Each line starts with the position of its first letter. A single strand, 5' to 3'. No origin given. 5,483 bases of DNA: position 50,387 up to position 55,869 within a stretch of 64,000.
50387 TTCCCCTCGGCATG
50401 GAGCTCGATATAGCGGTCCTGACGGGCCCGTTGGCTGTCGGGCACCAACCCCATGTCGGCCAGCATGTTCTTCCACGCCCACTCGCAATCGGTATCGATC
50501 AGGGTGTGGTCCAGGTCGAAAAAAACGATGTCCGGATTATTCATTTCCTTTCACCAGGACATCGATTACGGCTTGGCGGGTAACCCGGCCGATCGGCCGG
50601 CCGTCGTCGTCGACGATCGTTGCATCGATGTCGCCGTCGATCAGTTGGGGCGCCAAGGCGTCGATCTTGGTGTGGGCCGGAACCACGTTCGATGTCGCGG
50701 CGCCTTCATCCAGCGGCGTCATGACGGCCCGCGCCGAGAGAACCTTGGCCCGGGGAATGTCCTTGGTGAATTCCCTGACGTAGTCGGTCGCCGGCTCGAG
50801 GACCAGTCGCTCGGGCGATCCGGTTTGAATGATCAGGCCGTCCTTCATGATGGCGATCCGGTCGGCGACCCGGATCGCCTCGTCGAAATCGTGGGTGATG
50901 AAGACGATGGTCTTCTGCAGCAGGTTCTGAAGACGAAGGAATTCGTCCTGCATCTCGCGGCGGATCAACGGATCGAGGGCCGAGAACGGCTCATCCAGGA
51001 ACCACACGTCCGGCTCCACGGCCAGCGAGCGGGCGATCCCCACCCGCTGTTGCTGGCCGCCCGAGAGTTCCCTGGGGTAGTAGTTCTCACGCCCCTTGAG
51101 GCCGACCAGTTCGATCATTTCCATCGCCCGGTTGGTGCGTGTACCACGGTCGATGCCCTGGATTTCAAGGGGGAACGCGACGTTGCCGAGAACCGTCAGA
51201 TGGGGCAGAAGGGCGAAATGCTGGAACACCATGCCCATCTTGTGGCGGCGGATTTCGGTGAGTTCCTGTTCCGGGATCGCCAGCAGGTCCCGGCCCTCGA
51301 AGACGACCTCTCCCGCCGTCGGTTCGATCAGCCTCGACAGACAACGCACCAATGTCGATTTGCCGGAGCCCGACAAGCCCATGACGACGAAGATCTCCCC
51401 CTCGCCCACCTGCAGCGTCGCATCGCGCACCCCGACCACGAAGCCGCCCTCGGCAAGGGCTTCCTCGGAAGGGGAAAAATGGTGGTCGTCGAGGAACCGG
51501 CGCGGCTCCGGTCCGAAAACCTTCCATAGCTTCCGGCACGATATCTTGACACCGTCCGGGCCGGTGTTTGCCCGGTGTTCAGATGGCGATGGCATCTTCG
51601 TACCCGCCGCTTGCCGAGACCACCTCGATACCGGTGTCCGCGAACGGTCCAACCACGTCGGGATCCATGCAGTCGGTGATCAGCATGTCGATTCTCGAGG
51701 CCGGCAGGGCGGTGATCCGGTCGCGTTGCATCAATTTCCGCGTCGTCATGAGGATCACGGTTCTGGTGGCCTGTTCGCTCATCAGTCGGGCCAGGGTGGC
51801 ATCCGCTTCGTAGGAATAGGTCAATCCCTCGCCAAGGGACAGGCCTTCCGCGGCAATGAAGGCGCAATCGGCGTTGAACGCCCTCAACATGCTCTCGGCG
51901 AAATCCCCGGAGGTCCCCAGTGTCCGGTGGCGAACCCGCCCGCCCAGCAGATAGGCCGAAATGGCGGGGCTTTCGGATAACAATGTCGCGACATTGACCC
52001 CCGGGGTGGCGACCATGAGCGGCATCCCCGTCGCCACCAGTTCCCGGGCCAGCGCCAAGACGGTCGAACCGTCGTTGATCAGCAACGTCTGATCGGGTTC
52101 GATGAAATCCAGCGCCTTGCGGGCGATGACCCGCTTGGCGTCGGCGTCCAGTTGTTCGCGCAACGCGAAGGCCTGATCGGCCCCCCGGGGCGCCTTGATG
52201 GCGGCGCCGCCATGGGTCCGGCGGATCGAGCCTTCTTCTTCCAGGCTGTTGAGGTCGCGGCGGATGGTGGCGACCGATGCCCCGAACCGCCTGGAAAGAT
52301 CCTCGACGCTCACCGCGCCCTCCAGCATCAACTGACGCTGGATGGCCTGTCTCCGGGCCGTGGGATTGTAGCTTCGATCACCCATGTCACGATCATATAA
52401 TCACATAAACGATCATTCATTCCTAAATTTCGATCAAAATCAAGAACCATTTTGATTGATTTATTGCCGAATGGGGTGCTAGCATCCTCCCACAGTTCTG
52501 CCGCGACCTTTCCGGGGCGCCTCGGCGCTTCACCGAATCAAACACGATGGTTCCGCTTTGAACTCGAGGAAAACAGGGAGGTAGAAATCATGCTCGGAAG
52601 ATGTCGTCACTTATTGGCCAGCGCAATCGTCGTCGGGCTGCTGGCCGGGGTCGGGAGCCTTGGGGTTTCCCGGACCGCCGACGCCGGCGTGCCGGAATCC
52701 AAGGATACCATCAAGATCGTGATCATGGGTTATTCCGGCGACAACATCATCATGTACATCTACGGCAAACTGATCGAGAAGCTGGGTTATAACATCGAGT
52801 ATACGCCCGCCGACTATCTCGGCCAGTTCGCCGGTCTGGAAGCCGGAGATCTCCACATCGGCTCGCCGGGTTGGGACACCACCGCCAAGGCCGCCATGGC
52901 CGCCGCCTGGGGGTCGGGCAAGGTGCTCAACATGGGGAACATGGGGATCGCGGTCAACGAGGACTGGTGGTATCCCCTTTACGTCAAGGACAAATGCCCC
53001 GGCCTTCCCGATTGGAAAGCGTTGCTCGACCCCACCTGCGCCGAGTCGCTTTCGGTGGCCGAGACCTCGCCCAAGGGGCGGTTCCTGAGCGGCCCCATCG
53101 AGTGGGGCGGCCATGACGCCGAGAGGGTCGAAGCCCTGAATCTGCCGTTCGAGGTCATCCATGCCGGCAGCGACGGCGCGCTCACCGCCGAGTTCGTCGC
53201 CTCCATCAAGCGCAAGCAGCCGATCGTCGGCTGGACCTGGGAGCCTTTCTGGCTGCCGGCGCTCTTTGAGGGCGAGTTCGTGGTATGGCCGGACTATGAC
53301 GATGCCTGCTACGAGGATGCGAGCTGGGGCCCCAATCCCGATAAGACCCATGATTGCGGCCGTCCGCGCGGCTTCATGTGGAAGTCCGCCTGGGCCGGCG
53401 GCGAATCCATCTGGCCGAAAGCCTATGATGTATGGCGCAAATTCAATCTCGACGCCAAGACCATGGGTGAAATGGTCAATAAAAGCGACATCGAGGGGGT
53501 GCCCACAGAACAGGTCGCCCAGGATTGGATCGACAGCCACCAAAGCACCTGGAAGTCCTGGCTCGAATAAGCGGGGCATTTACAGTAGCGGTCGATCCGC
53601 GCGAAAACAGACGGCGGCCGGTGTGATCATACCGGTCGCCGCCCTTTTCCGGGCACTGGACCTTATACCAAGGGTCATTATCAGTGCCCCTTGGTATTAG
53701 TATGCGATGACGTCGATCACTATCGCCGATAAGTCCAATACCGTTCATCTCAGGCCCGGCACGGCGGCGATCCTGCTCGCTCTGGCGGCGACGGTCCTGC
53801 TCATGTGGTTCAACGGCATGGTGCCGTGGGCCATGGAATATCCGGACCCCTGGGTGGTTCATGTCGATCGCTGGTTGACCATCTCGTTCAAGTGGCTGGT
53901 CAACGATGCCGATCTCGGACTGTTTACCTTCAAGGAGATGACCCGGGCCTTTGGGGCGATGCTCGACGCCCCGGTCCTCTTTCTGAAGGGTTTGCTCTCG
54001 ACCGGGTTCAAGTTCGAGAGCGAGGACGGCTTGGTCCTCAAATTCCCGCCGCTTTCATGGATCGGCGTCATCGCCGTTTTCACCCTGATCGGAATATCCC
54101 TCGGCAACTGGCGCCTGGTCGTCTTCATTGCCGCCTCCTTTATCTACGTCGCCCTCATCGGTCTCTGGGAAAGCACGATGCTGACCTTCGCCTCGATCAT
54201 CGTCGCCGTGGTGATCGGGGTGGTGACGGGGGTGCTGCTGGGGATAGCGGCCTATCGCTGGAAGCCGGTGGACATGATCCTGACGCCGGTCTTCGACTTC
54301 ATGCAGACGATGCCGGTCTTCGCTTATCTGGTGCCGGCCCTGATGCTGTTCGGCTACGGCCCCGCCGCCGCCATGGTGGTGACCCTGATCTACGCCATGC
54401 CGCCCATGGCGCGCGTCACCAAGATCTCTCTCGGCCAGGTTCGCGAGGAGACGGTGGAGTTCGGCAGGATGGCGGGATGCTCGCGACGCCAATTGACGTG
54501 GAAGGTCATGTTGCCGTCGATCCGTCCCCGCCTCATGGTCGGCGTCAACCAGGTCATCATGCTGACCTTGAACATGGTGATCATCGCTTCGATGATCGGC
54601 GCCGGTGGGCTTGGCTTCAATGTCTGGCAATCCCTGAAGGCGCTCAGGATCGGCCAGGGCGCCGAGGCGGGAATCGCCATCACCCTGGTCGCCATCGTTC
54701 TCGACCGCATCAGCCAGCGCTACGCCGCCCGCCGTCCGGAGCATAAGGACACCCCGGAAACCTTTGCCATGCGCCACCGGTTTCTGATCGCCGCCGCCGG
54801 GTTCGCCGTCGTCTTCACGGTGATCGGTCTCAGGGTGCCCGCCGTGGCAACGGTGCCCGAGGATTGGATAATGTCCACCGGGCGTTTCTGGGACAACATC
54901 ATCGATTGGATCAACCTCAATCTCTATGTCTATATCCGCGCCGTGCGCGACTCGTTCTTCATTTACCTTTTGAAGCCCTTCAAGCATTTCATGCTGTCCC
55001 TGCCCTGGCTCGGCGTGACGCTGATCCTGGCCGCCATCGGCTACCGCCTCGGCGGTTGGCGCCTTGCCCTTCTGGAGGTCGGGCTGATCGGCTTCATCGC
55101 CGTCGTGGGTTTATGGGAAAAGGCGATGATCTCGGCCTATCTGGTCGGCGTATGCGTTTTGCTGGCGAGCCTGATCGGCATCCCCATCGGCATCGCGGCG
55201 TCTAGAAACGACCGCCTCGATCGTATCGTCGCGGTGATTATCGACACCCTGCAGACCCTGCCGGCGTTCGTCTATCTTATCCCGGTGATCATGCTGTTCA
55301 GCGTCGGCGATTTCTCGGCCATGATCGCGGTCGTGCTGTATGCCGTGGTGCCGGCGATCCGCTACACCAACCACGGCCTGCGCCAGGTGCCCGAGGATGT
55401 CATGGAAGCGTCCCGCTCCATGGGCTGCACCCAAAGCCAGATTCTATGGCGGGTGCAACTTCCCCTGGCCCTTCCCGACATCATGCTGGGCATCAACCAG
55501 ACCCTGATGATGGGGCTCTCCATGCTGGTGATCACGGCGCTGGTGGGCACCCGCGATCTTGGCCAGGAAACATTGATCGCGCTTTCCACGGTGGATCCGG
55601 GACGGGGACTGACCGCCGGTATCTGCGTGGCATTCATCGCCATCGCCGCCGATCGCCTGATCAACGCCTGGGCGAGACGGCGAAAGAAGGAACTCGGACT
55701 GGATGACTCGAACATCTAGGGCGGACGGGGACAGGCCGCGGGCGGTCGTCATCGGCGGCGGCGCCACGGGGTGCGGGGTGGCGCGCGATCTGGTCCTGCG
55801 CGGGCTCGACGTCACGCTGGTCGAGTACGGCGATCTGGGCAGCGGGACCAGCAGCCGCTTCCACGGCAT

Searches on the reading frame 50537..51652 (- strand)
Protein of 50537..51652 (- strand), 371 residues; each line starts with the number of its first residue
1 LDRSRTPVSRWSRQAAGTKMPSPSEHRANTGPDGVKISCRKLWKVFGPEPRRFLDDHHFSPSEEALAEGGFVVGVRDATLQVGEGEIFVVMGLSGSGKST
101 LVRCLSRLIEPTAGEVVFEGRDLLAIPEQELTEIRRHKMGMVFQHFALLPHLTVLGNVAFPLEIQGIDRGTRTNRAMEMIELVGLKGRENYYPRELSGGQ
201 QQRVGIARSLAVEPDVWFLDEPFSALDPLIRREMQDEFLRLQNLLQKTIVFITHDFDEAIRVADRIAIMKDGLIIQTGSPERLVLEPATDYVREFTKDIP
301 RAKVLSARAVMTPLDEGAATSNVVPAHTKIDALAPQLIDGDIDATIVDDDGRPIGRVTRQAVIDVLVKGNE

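Call 103: search_protein_families(library=pfam, proteins=[window:50537-51652:-], max_evalue=0.001)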
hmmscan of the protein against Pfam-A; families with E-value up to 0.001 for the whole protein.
window:50537-51652:- (371 aa): 3 families
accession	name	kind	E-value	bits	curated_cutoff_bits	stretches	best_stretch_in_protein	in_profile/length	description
PF00005.33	ABC_tran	-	3.1e-33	115.7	25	1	76-223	2-136/137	ABC transporter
PF13304.12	AAA_21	-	4.3e-06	27.4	27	0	187-255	229-299/304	AAA domain, putative AbiEii toxin, Type IV TA system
PF13191.12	AAA_16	-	3.6e-05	24.8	32.6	1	83-116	22-55/167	AAA ATPase domain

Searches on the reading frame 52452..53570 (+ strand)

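Call 103: search_protein_families(library=pfam, proteins=[window:52452-53570:+], max_evalue=0.001)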
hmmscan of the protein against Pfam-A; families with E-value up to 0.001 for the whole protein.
window:52452-53570:+ (372 aa): 1 family
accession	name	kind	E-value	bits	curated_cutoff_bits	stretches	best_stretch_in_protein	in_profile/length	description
PF04069.17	OpuAC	-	3.8e-34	118.9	21.2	1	85-361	1-256/257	Substrate binding domain of ABC-type glycine betaine transport system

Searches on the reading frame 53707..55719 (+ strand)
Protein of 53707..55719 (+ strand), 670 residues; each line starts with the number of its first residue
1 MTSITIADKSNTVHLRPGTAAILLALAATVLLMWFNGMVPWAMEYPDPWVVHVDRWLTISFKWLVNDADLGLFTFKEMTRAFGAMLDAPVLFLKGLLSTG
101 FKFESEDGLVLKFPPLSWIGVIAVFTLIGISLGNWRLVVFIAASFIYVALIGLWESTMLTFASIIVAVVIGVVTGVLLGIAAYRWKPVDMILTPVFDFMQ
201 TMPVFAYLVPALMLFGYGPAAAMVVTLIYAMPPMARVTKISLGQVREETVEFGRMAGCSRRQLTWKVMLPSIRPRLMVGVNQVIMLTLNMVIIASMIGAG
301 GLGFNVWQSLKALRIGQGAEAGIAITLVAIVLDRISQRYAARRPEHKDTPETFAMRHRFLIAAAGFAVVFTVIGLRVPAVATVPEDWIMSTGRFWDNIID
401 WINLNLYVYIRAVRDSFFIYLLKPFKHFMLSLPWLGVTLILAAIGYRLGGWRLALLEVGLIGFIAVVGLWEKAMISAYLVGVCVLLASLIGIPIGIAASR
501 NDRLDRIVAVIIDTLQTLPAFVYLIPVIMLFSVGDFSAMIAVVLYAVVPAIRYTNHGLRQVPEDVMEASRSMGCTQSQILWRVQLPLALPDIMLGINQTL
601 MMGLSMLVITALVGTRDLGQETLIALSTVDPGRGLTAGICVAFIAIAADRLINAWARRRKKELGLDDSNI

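Call 103: search_protein_families(library=pfam, proteins=[window:53707-55719:+], max_evalue=0.001)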
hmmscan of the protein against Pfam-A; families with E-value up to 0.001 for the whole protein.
window:53707-55719:+ (670 aa): 1 family
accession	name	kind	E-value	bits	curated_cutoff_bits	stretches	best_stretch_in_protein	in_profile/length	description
PF00528.27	BPD_transp_1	-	8e-45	153.3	26.4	2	491-660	1-183/184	Binding-protein-dependent transport system inner membrane component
